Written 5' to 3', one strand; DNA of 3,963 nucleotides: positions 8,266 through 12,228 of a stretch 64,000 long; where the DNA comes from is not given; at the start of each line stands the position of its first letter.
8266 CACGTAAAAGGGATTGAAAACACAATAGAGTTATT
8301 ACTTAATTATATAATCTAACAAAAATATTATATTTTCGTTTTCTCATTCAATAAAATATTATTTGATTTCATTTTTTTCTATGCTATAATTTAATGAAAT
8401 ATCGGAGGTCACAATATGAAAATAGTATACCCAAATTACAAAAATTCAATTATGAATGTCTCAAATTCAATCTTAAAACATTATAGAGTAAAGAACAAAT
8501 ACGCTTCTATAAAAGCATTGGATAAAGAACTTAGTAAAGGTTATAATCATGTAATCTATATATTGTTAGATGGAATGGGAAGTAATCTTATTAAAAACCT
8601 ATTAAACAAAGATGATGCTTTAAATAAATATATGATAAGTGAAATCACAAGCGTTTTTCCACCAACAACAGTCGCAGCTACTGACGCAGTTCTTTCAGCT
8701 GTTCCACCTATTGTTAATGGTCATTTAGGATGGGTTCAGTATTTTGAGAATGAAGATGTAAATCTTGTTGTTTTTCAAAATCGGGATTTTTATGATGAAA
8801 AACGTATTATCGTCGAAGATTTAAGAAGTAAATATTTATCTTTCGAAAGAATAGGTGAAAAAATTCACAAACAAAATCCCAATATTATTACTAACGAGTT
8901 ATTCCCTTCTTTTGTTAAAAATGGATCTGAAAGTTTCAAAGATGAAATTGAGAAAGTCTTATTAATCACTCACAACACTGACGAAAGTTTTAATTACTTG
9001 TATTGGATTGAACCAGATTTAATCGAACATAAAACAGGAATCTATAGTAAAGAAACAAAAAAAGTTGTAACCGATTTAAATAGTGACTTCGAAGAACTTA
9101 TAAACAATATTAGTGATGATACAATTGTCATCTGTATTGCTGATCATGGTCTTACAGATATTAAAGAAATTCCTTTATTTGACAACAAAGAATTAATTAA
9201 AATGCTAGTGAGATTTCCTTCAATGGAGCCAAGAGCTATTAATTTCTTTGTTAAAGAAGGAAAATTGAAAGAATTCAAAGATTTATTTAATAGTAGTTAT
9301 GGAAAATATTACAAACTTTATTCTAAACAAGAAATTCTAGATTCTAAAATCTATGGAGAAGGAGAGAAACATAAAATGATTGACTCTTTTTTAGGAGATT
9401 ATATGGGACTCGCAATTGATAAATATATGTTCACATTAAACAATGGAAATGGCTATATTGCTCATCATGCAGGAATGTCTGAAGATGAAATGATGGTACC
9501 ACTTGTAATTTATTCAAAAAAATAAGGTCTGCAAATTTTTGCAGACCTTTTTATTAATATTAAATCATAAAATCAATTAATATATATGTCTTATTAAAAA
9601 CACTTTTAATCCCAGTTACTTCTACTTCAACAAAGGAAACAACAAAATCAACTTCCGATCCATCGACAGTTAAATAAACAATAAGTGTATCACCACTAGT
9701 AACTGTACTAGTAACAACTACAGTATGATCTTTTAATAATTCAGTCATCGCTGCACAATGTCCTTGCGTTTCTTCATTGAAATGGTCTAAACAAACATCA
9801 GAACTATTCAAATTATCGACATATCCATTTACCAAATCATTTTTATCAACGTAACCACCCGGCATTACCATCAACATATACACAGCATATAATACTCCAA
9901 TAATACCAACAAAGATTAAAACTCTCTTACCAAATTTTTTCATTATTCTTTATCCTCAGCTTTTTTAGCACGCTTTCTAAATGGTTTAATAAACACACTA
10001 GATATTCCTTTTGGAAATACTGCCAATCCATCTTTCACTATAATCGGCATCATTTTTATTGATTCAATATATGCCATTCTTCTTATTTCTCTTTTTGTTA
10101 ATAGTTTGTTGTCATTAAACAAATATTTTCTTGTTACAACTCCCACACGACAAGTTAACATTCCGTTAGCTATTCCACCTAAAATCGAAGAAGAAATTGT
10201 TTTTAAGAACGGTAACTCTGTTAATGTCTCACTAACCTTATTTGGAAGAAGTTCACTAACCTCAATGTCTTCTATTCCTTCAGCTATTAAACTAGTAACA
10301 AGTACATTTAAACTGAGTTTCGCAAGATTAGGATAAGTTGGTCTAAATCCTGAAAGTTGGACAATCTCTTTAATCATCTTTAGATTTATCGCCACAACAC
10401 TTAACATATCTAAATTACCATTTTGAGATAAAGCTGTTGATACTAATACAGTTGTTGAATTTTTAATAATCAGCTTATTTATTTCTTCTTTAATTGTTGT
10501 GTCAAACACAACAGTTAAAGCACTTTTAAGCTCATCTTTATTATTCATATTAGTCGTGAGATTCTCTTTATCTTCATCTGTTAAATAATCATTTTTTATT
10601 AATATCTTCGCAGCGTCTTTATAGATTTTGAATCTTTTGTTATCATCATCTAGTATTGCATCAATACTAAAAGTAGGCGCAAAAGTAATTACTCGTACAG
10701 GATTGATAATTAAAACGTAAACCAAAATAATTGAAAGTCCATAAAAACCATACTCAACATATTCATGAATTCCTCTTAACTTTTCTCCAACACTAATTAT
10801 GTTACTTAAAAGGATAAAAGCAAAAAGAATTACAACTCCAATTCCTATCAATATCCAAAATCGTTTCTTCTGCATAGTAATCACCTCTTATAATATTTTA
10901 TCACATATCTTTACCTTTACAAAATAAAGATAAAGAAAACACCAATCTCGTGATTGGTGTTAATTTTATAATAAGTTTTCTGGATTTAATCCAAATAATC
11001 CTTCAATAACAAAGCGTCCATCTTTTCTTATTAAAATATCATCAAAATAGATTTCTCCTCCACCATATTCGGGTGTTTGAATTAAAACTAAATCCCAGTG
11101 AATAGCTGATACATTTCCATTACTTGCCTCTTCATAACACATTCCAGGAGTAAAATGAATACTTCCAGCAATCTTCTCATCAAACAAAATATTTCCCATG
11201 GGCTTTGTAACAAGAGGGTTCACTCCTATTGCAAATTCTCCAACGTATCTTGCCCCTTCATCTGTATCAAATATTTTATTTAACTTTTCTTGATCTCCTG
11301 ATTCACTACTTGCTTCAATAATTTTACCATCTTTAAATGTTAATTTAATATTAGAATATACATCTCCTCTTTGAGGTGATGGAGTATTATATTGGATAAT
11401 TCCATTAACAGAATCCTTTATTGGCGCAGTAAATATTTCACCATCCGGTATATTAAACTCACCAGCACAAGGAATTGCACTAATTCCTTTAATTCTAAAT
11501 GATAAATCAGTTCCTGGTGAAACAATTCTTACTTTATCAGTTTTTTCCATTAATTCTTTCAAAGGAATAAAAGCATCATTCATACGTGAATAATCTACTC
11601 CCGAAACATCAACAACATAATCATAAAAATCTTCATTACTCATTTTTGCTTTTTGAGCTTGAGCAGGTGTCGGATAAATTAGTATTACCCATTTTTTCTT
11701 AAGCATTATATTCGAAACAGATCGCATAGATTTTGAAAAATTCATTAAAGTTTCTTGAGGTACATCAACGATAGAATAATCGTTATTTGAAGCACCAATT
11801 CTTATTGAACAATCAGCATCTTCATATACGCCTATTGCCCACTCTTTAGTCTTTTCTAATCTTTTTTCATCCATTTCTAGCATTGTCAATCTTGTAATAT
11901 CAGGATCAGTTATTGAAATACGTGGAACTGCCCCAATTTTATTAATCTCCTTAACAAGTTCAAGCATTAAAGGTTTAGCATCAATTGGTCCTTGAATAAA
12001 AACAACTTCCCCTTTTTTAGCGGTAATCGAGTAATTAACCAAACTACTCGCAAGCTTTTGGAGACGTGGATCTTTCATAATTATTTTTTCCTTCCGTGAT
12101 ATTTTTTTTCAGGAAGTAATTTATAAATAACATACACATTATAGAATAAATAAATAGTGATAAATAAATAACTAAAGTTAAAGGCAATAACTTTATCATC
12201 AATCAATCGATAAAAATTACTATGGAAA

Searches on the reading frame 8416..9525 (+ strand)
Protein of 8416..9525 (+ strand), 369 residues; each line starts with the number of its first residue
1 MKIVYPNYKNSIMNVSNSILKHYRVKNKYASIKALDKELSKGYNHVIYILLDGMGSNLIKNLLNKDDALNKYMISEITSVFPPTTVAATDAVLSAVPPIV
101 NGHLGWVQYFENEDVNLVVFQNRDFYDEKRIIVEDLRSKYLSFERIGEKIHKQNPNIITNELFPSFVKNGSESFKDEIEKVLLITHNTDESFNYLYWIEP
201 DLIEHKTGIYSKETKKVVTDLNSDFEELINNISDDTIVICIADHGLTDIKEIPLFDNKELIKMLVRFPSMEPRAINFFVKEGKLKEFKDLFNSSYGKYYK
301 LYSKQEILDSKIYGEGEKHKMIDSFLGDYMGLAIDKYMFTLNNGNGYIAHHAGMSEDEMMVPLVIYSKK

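Call 37: search_protein_families(library=pfam, proteins=[window:8416-9525:+], max_evalue=0.00001)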
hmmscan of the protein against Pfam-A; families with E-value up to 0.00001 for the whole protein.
window:8416-9525:+ (369 aa): 1 family
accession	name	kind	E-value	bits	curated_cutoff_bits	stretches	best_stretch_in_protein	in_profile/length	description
PF01663.27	Phosphodiest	-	4.5e-14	53.2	23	1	46-346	1-330/342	Type I phosphodiesterase / nucleotide pyrophosphatase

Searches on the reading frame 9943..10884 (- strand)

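Call 52: search_protein_families(library=pfam, proteins=[window:9943-10884:-], max_evalue=0.00001)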
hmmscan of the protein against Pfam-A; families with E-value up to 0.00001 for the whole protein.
window:9943-10884:- (313 aa): 1 family
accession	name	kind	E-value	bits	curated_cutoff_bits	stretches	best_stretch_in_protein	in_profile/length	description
PF05128.17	DUF697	-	3.7e-14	53.2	27.7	1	117-259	4-139/162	Domain of unknown function (DUF697)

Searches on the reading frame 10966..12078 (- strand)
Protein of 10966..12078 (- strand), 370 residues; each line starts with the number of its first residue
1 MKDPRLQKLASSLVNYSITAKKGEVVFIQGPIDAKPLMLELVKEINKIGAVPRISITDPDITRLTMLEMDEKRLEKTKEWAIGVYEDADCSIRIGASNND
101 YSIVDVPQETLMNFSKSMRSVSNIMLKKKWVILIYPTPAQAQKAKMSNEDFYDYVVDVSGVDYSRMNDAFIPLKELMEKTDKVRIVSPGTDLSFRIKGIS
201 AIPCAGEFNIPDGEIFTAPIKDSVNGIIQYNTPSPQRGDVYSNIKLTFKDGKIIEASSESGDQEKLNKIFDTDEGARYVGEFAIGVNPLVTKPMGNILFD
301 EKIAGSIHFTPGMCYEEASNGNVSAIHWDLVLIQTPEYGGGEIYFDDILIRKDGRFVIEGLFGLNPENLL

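Call 52: search_protein_families(library=pfam, proteins=[window:10966-12078:-], max_evalue=0.00001)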
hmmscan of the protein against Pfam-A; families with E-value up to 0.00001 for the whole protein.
window:10966-12078:- (370 aa): 1 family
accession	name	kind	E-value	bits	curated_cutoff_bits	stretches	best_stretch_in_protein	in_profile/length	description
PF02073.20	Peptidase_M29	-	2e-53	182.1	27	1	3-332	2-381/406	Thermophilic metalloprotease (M29)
